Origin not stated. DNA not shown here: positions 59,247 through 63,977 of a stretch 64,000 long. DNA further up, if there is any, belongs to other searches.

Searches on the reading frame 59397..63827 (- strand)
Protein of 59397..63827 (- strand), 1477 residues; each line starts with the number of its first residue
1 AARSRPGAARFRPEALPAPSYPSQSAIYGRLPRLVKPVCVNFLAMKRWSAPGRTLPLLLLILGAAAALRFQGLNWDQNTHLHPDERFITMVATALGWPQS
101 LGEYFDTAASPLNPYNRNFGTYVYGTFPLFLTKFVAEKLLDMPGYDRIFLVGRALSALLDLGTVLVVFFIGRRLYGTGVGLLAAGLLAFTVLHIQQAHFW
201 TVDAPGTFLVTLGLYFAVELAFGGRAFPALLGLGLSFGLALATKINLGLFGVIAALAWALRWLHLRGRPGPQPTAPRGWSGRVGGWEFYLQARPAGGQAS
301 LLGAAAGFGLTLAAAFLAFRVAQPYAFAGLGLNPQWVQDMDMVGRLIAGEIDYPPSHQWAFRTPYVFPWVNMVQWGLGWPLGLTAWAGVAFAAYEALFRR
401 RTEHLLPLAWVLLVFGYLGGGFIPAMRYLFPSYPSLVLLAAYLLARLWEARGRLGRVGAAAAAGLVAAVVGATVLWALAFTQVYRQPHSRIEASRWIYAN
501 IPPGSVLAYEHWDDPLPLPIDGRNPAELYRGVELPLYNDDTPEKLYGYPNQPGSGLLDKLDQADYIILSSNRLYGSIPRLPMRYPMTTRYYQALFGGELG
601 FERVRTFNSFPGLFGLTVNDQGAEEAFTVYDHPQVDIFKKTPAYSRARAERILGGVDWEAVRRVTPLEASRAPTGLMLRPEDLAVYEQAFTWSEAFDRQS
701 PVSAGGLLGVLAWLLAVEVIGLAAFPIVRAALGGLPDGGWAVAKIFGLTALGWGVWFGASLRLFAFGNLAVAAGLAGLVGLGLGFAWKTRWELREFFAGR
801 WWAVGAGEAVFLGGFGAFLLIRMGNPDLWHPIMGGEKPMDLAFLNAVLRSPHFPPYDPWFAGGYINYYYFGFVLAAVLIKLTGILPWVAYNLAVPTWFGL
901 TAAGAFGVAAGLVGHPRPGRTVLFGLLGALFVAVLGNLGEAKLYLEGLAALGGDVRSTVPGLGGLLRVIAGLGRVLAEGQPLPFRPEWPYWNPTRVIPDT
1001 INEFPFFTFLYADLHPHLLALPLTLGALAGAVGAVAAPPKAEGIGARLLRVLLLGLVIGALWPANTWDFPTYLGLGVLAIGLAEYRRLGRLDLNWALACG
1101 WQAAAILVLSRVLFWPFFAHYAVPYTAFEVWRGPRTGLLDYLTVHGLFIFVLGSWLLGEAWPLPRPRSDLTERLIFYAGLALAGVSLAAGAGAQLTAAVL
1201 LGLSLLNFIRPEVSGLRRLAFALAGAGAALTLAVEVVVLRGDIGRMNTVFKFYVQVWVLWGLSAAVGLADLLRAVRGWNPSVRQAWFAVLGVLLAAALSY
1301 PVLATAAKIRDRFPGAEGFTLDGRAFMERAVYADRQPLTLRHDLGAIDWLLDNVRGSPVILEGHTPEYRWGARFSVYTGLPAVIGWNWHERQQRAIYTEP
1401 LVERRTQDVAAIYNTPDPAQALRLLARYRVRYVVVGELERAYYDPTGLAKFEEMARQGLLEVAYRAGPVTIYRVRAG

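Call 59: search_protein_families(library=pfam, proteins=[window:59397-63827:-], max_evalue=0.01)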
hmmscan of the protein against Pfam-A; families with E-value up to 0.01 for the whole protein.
window:59397-63827:- (1477 aa): 2 families
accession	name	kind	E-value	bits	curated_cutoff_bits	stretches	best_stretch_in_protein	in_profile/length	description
PF10060.15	DUF2298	-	1e-119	401.1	27.8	1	752-1260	3-488/488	Uncharacterized membrane protein (DUF2298)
PF13231.12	PMT_2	-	9.9e-09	36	26.1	1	152-260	24-130/160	Dolichyl-phosphate-mannose-protein mannosyltransferase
